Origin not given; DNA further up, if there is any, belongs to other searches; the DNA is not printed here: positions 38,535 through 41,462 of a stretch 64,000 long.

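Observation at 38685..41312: ElbD-like FAAL-ACP-LPLAT tri-domain protein lacking a reductase domain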

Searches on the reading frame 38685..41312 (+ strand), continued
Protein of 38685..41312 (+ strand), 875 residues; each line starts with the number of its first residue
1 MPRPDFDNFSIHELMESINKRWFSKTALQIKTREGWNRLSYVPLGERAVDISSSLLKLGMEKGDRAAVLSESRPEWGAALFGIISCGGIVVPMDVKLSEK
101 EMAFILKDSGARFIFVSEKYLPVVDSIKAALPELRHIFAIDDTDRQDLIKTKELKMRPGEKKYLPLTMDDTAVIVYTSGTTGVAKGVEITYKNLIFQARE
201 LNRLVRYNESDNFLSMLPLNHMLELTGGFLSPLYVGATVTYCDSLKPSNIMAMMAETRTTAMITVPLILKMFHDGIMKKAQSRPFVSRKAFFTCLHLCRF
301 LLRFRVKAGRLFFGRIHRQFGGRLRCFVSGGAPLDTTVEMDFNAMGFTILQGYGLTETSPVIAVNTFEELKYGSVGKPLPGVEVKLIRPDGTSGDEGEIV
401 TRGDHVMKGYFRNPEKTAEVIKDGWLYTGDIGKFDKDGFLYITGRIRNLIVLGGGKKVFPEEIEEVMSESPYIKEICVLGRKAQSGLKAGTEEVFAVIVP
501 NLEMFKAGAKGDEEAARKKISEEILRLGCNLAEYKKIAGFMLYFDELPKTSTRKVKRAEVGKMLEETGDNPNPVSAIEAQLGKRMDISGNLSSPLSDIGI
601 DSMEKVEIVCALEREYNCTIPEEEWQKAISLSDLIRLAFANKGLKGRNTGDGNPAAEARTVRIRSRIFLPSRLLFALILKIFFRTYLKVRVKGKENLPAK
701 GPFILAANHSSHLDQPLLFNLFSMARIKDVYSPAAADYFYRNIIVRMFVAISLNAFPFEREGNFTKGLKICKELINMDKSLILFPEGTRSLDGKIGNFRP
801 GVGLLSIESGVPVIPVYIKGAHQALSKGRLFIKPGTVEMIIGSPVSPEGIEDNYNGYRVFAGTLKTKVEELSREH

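Call 16: find_encoding_contigs(protein=P0016, flank=10000, max_places=1)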
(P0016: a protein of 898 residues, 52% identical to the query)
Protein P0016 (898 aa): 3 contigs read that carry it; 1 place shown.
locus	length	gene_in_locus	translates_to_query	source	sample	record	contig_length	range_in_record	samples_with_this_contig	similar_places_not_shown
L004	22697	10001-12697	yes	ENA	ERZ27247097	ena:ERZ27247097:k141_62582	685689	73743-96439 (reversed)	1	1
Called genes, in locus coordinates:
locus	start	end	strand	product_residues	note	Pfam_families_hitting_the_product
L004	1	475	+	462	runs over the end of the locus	PF02321:OEP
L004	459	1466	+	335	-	PF00364:Biotin_lipoyl (faint), PF25917:BSH_RND, PF25919:BSH_CusB, PF25885:HH_EMRA (weak), PF25954:Beta-barrel_RND_2 (weak), PF25963:Beta-barrel_AAEA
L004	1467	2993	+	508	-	PF06609:TRI12 (weak), PF07690:MFS_1, PF00083:Sugar_tr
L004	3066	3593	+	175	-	PF11810:DUF3332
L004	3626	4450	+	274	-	PF02540:NAD_synthase (weak)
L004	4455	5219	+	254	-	PF00731:AIRC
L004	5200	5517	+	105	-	PF07883:Cupin_2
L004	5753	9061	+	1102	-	PF25596:CPSase_L_D1, PF02222:ATP-grasp, PF02786:CPSase_L_D2, PF07478:Dala_Dala_lig_C, PF02787:CPSase_L_D3, PF25596:CPSase_L_D1, PF02222:ATP-grasp, PF02786:CPSase_L_D2, +7 more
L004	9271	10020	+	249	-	PF00132:Hexapep, PF14602:Hexapep_2 (weak)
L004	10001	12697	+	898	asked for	PF00501:AMP-binding, PF00550:PP-binding, PF01553:Acyltransferase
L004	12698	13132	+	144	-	PF12641:Flavodoxin_3 (weak)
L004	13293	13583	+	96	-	PF00166:Cpn10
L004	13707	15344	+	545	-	PF00118:Cpn60_TCP1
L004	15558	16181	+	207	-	PF00857:Isochorismatase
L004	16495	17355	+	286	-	PF01842:ACT, PF00551:Formyl_trans_N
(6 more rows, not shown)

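Call 17: find_encoding_contigs(protein=P0055, flank=10000, max_places=1)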
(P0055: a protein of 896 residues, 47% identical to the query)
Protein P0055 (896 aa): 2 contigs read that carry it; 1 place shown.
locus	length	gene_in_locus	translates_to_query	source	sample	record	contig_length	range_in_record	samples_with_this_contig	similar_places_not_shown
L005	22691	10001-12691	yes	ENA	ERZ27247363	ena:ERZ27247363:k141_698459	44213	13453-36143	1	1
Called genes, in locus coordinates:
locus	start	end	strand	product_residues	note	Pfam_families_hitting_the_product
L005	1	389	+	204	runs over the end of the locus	PF01081:Aldolase, PF01180:DHO_dh (faint)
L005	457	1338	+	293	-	PF09924:LPG_synthase_C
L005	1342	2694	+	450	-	PF01554:MatE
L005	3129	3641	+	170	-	-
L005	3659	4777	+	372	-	PF00144:Beta-lactamase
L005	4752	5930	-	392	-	PF22020:RlmL_1st (weak), PF02926:THUMP (weak), PF01170:UPF0020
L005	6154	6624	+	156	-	PF22381:Staph_reg_Sar_Rot, PF12802:MarR_2, PF01047:MarR, PF13463:HTH_27 (weak)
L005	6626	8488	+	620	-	PF05977:MFS_3, PF07690:MFS_1, PF01553:Acyltransferase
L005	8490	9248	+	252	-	PF02129:Peptidase_S15 (weak), PF00561:Abhydrolase_1, PF12146:Hydrolase_4, PF12697:Abhydrolase_6, PF03959:FSH1 (weak), PF12146:Hydrolase_4 (weak)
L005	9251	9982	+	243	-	PF25084:LbH_EIF2B (faint), PF25087:GMPPB_C (faint), PF24894:Hexapep_GlmU (faint), PF00132:Hexapep, PF14602:Hexapep_2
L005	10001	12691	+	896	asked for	PF00501:AMP-binding, PF13193:AMP-binding_C (weak), PF00550:PP-binding (weak), PF01553:Acyltransferase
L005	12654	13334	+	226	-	-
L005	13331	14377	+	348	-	PF01148:CTP_transf_1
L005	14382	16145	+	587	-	PF01712:dNK (weak), PF00781:DAGK_cat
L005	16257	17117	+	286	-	PF12147:Methyltransf_20, PF13847:Methyltransf_31 (weak)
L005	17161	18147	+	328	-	PF04389:Peptidase_M28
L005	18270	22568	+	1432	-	PF01869:BcrAD_BadFG, PF02782:FGGY_C (faint), PF01869:BcrAD_BadFG, PF09989:DUF2229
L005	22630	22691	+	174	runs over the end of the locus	PF20033:DUF6438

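Call 18: find_encoding_contigs(protein=P0077, flank=10000, max_places=1)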
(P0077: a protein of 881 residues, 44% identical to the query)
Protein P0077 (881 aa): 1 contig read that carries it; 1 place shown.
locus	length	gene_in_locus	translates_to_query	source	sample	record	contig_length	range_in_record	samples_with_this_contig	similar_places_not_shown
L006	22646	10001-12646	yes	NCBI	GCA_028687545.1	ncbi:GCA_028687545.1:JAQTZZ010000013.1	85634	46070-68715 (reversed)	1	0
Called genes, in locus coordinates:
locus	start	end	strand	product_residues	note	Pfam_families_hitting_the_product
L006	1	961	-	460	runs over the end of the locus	PF13646:HEAT_2 (faint)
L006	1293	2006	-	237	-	PF00072:Response_reg, PF00196:GerE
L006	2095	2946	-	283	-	PF01522:Polysacc_deac_1, PF10096:DUF2334 (weak), PF11959:DUF3473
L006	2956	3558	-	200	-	PF02390:Methyltransf_4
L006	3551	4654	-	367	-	PF13487:HD_5, PF01966:HD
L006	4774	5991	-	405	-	PF01966:HD, PF08668:HDOD (weak), PF19276:HD_assoc_2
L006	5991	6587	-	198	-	-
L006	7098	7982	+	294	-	PF07963:N_methyl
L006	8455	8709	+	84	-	PF04024:PspC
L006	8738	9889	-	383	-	PF00149:Metallophos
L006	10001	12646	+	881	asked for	PF00501:AMP-binding, PF13193:AMP-binding_C (weak), PF00550:PP-binding, PF01553:Acyltransferase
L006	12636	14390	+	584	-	PF01712:dNK (weak), PF00781:DAGK_cat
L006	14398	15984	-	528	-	-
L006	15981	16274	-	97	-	-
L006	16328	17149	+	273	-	-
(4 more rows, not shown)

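Call 27: search_solved_structures(query=window:38685-41312:+, max_evalue=0.00001)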
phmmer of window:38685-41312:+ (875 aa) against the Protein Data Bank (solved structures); distinct sequences matched with E-value up to 0.00001: 218 (the best 60 are shown).
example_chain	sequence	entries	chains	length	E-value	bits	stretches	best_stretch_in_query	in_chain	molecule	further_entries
3r44_A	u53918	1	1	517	8.7e-48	166.3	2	324-483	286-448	fatty acyl CoA synthetase FADD13 (FATTY-ACYL-CoA SYNTHETASE)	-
8weu_A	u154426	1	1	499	1.1e-47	166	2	323-500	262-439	Fatty-acyl-CoA synthase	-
8wev_A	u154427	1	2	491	1.3e-47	165.7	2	323-485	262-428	Feruloyl-CoA Synthetase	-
5x8f_A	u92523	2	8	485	4.1e-45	157.5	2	323-482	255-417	2-succinylbenzoate--CoA ligase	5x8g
5buq_A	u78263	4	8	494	4.3e-45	157.4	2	323-483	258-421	2-succinylbenzoate--CoA ligase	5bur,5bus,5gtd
4wv3_A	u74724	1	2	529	5.3e-42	147.2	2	39-265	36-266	Anthranilate-CoA ligase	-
4fuq_A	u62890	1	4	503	1.5e-41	145.7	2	314-482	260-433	Malonyl CoA synthetase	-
4gxq_A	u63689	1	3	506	1.9e-41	145.4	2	314-481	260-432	Malonyl CoA synthetase, Benzoate-CoA ligase Chimeric protein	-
4fut_A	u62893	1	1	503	1.9e-41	145.3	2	314-481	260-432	Malonyl CoA synthetase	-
4gxr_A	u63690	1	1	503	2.3e-41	145.1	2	314-481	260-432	Malonyl CoA synthetase, Benzoate-CoA ligase Chimeric protein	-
6k4c_A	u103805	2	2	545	1.4e-40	142.5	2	323-565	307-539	Ancestral luciferase AncLamp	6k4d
3a9u_A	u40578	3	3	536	2.7e-40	141.5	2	323-490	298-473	4-coumarate--CoA ligase | 4-coumarate:CoA ligase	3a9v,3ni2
8r2q_A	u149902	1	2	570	3.9e-40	141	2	323-484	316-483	Probable fatty-acid-CoA ligase FadD5 (Fatty-acid-CoA synthetase) (Fatty-acid-CoA synthase)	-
5ie0_A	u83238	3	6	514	2.5e-39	138.3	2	343-560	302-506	Oxalate--CoA ligase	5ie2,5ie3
5zrn_A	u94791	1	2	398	6e-39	137.1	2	38-271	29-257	Long-chain-fatty-acid--CoA ligase FadD13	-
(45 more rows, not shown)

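Call 29: search_protein_families(library=ncbifam, proteins=[L001:9583-10872:+, L001:10856-11278:+, L001:11280-12599:+, L001:12623-13915:+, L001:13902-15017:+, L001:15018-15737:+, L001:15734-17458:+], max_evalue=0.001)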
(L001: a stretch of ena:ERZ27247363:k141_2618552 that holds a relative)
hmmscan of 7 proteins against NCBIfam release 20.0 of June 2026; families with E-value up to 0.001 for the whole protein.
L001:9583-10872:+ (429 aa): 18 families
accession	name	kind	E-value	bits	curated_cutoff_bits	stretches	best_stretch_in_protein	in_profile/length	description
TIGR02026.1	BchE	equivalog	4.8e-27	95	481.35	1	166-387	197-423/497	magnesium-protoporphyrin IX monomethyl ester anaerobic oxidative cyclase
TIGR03471.1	HpnJ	equivalog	1.5e-20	73.5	577.6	1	157-359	194-397/472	hopanoid biosynthesis associated radical SAM protein HpnJ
TIGR04479.1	bcpD_PhpK_rSAM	subfamily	3.6e-20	71.8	600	1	163-348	241-430/504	PhpK family radical SAM P-methyltransferase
TIGR04072.2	rSAM_ladder_B12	equivalog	7.6e-16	57.8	360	1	77-322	86-344/443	lipid biosynthesis B12-binding/radical SAM protein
TIGR04013.1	B12_SAM_MJ_1487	hypoth_equivalog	4.5e-13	48.8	251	1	30-205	13-194/382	TIGR04013 family B12-binding domain/radical SAM domain-containing protein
NF033070.1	rSAM_AprD4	equivalog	1.2e-12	47.5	500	1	58-386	86-426/456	AprD4 family radical SAM diol-dehydratase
TIGR04295.1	B12_rSAM_oligo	hypoth_equivalog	3e-11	42.6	400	1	168-346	205-381/422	TIGR04295 family B12-binding domain-containing radical SAM protein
NF038361.1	rSAM_Sden_1168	equivalog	4.7e-11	41.9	575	1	170-312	289-436/560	Sden_1168 family B12-binding radical SAM P-methyltransferase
TIGR00089.1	TIGR00089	subfamily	1.2e-10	40.7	251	1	89-206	69-183/429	MiaB/RimO family radical SAM methylthiotransferase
TIGR04367.1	HpnR_B12_rSAM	equivalog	1.2e-10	40.6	650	1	169-378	192-399/490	hopanoid C-3 methylase HpnR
TIGR04014.1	B12_SAM_MJ_0865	equivalog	6.2e-10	38.4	360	1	256-347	266-356/434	methyl-coenzyme M reductase glutamine C-methyltransferase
NF050148.1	rSAM_ApyD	equivalog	8.7e-07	27.7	750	1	62-351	75-395/645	RiPP biosynthesis radical SAM protein ApyD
NF045585.1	rSAM_slr0320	equivalog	2.4e-06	26.3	775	1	159-287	234-367/511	photosystem II high light acclimation radical SAM protein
TIGR01574.1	miaB-methiolase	equivalog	2.9e-06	26.6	355.3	1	93-344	77-342/437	tRNA (N6-isopentenyl adenosine(37)-C2)-methylthiotransferase MiaB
TIGR01578.1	MiaB-like-B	hypoth_equivalog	6.9e-06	25.1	314.7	0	160-203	131-174/421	tRNA (N(6)-L-threonylcarbamoyladenosine(37)-C(2))-methylthiotransferase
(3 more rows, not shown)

L001:10856-11278:+ (140 aa): 0 families

L001:11280-12599:+ (439 aa): 21 families
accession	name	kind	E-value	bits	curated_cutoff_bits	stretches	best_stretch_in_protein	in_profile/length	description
TIGR03471.1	HpnJ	equivalog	8.5e-27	94.1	577.6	1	169-366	202-402/472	hopanoid biosynthesis associated radical SAM protein HpnJ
TIGR02026.1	BchE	equivalog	1.9e-26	93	481.35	1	167-389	197-423/497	magnesium-protoporphyrin IX monomethyl ester anaerobic oxidative cyclase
TIGR04013.1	B12_SAM_MJ_1487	hypoth_equivalog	1.5e-18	66.8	251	1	30-205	12-192/382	TIGR04013 family B12-binding domain/radical SAM domain-containing protein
TIGR04072.2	rSAM_ladder_B12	equivalog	4.1e-17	61.9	360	1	76-358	85-379/443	lipid biosynthesis B12-binding/radical SAM protein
NF050148.1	rSAM_ApyD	equivalog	1e-16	60.5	750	2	167-353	202-395/645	RiPP biosynthesis radical SAM protein ApyD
TIGR04479.1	bcpD_PhpK_rSAM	subfamily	2.7e-16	59.1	600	1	169-353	246-433/504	PhpK family radical SAM P-methyltransferase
NF038361.1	rSAM_Sden_1168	equivalog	8.8e-16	57.5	575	1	169-357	287-479/560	Sden_1168 family B12-binding radical SAM P-methyltransferase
TIGR04367.1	HpnR_B12_rSAM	equivalog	7.1e-14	51.2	650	1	164-390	186-409/490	hopanoid C-3 methylase HpnR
TIGR04014.1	B12_SAM_MJ_0865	equivalog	1.1e-12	47.5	360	2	265-350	273-357/434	methyl-coenzyme M reductase glutamine C-methyltransferase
TIGR00089.1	TIGR00089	subfamily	1.1e-10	40.9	251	1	58-208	33-183/429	MiaB/RimO family radical SAM methylthiotransferase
NF033070.1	rSAM_AprD4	equivalog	1.7e-09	37.1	500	1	170-389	202-427/456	AprD4 family radical SAM diol-dehydratase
TIGR04385.1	B12_rSAM_cofa1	equivalog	5.9e-09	35.6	450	1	160-327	191-362/438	B12 lower ligand biosynthesis radical SAM protein BzaD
NF033712.0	B12_rSAM_KedN5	subfamily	9.5e-09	34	700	1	166-328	197-369/624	KedN5 family methylcobalamin-dependent radical SAM C-methyltransferase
TIGR04428.1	B12_rSAM_trp_MT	equivalog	1.3e-07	30.4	500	1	171-352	223-422/558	tryptophan 2-C-methyltransferase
TIGR01578.1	MiaB-like-B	hypoth_equivalog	2.2e-06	26.7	314.7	0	300-360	283-343/421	tRNA (N(6)-L-threonylcarbamoyladenosine(37)-C(2))-methylthiotransferase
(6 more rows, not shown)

L001:12623-13915:+ (430 aa): 22 families
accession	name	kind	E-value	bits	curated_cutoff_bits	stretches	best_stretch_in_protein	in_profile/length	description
TIGR04479.1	bcpD_PhpK_rSAM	subfamily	7.5e-24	84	600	1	140-313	231-406/504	PhpK family radical SAM P-methyltransferase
TIGR02026.1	BchE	equivalog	7.9e-21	74.5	481.35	1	138-347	176-396/497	magnesium-protoporphyrin IX monomethyl ester anaerobic oxidative cyclase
TIGR03471.1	HpnJ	equivalog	3.3e-20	72.4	577.6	1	155-393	202-442/472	hopanoid biosynthesis associated radical SAM protein HpnJ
NF038361.1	rSAM_Sden_1168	equivalog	8.5e-20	70.8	575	1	144-348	279-483/560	Sden_1168 family B12-binding radical SAM P-methyltransferase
NF050148.1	rSAM_ApyD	equivalog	2.4e-19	69.2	750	1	153-349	202-402/645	RiPP biosynthesis radical SAM protein ApyD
TIGR04013.1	B12_SAM_MJ_1487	hypoth_equivalog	4.9e-19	68.4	251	1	38-195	33-199/382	TIGR04013 family B12-binding domain/radical SAM domain-containing protein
TIGR04367.1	HpnR_B12_rSAM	equivalog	6e-18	64.6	650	1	78-336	93-371/490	hopanoid C-3 methylase HpnR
NF040546.1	rSAM_CUAEP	equivalog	2.1e-16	59.7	500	1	16-295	12-320/468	CUAEP/CCAEP-tail radical SAM (seleno)protein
TIGR04295.1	B12_rSAM_oligo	hypoth_equivalog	3.2e-16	59.1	400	1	149-338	199-384/422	TIGR04295 family B12-binding domain-containing radical SAM protein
TIGR04072.2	rSAM_ladder_B12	equivalog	3.9e-14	52.1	360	1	61-311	83-344/443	lipid biosynthesis B12-binding/radical SAM protein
TIGR04014.1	B12_SAM_MJ_0865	equivalog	6.4e-14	51.6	360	2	235-333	257-353/434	methyl-coenzyme M reductase glutamine C-methyltransferase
NF040542.1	rSAM_RCCLKC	equivalog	2.7e-13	49.9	450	1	150-296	180-330/423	arsinothricin biosynthesis radical SAM protein ArsL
TIGR00089.1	TIGR00089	subfamily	4.7e-11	42.1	251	1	65-323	60-325/429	MiaB/RimO family radical SAM methylthiotransferase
TIGR01125.1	TIGR01125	equivalog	1.4e-10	40.8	356.95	1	88-330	79-330/432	30S ribosomal protein S12 methylthiotransferase RimO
TIGR03975.1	rSAM_ocin_1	subfamily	1e-07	30.9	281.85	1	150-273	261-389/606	RiPP maturation radical SAM C-methyltransferase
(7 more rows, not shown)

L001:13902-15017:+ (371 aa): 0 families

L001:15018-15737:+ (239 aa): 0 families

L001:15734-17458:+ (574 aa): 1 family
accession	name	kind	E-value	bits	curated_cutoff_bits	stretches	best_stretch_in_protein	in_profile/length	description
NF052613.1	OlsH_GH3_orni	equivalog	4.6e-12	45.2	620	2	28-80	33-85/524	lyso-ornithine lipid synthetase OlsH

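Call 30: search_protein_families(library=pfam, proteins=[L001:10856-11278:+, L001:13902-15017:+, L001:15018-15737:+, L005:12654-13334:+, L005:6626-8488:+, L005:14382-16145:+], max_evalue=0.05)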
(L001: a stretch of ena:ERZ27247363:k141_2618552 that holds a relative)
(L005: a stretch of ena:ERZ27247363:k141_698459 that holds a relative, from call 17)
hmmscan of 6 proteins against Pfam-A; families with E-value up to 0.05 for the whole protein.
L001:10856-11278:+ (140 aa): 0 families

L001:13902-15017:+ (371 aa): 2 families
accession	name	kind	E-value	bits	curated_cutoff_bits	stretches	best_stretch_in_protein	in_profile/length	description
PF00583.31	Acetyltransf_1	-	0.0003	21.5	20.7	1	56-140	34-111/116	Acetyltransferase (GNAT) family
PF13527.13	Acetyltransf_9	-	0.029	14.8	25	0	54-108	40-92/127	Acetyltransferase (GNAT) domain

L001:15018-15737:+ (239 aa): 0 families

L005:12654-13334:+ (226 aa): 1 family
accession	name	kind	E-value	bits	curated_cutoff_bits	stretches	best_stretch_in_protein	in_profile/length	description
PF01066.26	CDP-OH_P_transf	-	0.00011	23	22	1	34-196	1-147/152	CDP-alcohol phosphatidyltransferase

L005:6626-8488:+ (620 aa): 3 families
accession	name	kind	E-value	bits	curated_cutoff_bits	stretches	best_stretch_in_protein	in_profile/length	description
PF07690.21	MFS_1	-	3.7e-32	112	33.4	2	16-364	1-344/347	Major Facilitator Superfamily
PF01553.26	Acyltransferase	-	1.3e-26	93.4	23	1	423-546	2-131/132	Acyltransferase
PF05977.19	MFS_3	-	8.1e-25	87.7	27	1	8-350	7-343/524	Transmembrane secretion effector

L005:14382-16145:+ (587 aa): 3 families
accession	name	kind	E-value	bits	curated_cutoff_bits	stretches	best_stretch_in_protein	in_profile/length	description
PF00781.29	DAGK_cat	-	9.3e-10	38.6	23.6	1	267-380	8-118/125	Diacylglycerol kinase catalytic domain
PF01712.25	dNK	-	3.4e-06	27.4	27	1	171-247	118-193/203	Deoxynucleoside kinase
PF02223.23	Thymidylate_kin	-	0.00015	22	27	1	170-220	109-163/185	Thymidylate kinase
